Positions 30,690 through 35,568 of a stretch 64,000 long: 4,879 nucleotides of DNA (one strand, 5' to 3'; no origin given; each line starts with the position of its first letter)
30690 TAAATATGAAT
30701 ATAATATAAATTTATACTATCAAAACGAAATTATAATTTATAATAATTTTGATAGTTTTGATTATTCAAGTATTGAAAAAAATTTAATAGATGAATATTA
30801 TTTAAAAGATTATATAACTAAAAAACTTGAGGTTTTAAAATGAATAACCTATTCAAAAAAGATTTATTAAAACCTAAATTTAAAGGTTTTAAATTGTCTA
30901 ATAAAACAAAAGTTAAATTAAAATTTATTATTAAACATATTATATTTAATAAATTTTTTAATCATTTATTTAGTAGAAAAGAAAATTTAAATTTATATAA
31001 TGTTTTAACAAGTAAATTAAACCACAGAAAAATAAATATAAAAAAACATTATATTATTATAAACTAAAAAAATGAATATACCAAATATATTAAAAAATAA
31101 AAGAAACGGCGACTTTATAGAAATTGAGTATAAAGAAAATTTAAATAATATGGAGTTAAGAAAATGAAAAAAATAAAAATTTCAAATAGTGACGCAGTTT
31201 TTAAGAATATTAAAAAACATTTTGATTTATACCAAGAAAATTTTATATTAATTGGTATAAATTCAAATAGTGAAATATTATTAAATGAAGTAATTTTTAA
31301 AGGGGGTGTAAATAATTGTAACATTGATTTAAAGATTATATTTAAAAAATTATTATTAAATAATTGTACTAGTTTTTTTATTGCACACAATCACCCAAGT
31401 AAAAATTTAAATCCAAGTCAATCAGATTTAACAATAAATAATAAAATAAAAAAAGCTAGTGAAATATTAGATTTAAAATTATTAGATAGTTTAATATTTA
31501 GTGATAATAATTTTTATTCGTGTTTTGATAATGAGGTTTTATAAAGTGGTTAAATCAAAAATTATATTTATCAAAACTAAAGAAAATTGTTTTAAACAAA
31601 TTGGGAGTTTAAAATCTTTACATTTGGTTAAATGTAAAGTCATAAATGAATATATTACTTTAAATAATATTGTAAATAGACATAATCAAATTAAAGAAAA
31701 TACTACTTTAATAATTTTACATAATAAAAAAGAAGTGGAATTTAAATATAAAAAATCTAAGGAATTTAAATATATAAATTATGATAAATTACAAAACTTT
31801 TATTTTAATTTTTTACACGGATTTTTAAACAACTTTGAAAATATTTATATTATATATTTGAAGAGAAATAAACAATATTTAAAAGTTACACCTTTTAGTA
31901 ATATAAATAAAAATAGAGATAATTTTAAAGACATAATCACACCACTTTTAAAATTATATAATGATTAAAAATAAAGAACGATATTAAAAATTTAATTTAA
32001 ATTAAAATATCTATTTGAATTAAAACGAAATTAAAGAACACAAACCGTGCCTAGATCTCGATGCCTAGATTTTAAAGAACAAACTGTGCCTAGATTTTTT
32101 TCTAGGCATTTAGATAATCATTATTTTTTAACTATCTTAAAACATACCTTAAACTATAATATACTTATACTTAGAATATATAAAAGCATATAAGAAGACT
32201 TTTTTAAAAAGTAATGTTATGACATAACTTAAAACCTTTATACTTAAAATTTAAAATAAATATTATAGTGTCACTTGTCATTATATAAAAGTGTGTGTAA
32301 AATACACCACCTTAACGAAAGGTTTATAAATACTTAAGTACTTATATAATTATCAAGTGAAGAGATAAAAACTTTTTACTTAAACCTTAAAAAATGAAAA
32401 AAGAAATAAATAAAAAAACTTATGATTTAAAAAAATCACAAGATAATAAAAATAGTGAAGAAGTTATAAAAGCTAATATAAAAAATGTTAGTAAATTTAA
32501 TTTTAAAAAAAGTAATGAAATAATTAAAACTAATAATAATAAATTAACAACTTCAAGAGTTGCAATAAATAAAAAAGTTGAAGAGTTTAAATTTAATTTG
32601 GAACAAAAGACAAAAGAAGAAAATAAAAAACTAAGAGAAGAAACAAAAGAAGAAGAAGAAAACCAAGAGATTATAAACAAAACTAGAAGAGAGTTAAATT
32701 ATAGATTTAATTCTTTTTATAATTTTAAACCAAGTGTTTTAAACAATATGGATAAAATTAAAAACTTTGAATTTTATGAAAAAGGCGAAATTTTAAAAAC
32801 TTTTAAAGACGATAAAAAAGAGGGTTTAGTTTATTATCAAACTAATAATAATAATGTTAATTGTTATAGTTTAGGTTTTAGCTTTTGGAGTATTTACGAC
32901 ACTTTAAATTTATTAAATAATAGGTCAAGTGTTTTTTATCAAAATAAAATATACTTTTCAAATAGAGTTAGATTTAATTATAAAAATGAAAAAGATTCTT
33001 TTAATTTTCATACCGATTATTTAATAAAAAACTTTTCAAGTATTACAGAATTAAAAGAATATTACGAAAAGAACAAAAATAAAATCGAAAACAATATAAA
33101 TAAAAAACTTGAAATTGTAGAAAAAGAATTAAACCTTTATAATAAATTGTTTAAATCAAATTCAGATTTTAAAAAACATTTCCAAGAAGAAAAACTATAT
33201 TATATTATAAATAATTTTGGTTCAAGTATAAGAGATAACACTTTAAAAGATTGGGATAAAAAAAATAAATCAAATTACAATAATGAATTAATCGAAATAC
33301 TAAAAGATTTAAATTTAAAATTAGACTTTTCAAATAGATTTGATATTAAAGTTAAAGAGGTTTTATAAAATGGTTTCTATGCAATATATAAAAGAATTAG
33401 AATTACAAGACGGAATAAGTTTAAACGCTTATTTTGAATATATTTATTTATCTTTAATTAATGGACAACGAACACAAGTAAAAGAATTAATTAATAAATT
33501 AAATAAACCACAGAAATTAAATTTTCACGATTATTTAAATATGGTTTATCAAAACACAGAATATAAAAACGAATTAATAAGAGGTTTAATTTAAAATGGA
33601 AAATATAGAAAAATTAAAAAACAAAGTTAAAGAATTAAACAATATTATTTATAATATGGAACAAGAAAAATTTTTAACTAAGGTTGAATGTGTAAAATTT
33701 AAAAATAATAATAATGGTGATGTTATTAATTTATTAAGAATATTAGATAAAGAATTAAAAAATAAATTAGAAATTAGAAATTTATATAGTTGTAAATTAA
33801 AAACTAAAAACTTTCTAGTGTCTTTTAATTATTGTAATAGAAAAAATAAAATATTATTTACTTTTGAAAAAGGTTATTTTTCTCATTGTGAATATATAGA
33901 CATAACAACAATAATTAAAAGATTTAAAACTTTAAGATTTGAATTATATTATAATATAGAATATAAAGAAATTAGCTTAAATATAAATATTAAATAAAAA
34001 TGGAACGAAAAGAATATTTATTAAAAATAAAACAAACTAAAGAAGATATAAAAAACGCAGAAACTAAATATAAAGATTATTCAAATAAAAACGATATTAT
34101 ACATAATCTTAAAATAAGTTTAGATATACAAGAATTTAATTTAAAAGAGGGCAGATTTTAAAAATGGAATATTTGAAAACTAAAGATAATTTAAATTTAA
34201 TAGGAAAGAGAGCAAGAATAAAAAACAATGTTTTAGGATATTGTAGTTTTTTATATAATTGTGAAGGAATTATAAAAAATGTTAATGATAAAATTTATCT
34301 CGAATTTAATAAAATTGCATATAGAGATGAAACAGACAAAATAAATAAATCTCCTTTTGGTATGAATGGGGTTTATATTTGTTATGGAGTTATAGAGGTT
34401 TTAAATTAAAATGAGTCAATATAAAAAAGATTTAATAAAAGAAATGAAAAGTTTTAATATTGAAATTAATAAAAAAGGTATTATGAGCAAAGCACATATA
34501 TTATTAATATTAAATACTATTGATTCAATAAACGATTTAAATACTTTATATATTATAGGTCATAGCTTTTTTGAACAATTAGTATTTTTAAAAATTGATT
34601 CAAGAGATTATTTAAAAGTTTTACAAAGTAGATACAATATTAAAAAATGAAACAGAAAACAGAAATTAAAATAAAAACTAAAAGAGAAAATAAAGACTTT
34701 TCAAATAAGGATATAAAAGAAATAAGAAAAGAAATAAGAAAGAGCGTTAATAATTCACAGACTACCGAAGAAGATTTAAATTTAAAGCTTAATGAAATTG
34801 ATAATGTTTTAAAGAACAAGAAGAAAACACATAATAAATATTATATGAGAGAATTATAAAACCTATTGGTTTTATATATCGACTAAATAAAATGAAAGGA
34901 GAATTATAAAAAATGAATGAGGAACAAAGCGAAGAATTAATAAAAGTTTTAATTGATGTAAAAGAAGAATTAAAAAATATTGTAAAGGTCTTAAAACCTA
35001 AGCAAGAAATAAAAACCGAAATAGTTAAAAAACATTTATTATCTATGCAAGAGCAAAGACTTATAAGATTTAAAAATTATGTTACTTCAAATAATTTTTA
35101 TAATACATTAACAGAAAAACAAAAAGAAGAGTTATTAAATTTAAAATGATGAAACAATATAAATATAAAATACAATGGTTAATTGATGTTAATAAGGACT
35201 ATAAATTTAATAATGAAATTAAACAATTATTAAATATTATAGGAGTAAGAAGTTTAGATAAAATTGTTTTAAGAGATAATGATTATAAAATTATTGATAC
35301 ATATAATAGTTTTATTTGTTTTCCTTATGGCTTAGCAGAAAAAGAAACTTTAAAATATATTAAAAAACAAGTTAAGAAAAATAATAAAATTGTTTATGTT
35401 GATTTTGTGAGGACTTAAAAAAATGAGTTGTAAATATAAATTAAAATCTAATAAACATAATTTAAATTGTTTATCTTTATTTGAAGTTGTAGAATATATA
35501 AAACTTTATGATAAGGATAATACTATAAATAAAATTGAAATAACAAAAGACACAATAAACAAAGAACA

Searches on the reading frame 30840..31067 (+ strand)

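Call 73: search_protein_families(library=pfam, proteins=[window:30840-31067:+], max_evalue=0.05)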
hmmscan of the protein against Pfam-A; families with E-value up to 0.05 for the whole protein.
window:30840-31067:+ (75 aa): 1 family
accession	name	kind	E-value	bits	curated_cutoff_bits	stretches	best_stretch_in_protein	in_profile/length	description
PF06269.17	DUF1029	-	0.017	15.7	25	1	17-44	22-49/53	Protein of unknown function (DUF1029)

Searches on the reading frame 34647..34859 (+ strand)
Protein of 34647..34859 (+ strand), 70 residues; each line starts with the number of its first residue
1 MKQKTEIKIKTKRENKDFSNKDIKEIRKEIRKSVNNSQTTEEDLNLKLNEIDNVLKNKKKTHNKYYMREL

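Call 74: search_protein_families(library=pfam, proteins=[window:34647-34859:+], max_evalue=0.05)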
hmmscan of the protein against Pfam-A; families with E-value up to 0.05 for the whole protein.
window:34647-34859:+ (70 aa): 1 family
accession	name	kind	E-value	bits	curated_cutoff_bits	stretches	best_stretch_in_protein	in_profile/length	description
PF06103.16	DUF948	-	0.0056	17.3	37.2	1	20-58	39-77/89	Bacterial protein of unknown function (DUF948)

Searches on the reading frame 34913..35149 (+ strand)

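Call 74: search_protein_families(library=pfam, proteins=[window:34913-35149:+], max_evalue=0.05)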
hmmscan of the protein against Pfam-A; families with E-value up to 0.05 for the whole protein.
window:34913-35149:+ (78 aa): 2 families
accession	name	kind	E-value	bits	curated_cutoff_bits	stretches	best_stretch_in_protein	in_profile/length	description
PF07813.17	LTXXQ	-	0.013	16.6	24.3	0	39-74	64-96/100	LTXXQ motif family protein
PF03463.20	eRF1_1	-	0.026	15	23.8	1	4-65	10-71/123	eRF1 domain 1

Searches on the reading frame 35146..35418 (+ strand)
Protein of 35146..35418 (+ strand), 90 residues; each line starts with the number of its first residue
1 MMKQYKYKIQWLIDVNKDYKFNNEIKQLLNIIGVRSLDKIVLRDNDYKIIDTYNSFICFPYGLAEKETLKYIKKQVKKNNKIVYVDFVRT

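Call 74: search_protein_families(library=pfam, proteins=[window:35146-35418:+], max_evalue=0.05)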
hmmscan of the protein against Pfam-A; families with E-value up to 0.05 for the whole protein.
window:35146-35418:+ (90 aa): 1 family
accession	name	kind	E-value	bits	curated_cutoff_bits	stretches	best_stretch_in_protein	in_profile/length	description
PF04002.20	RadC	-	0.026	14.9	22.1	1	16-47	82-113/121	RadC-like JAB domain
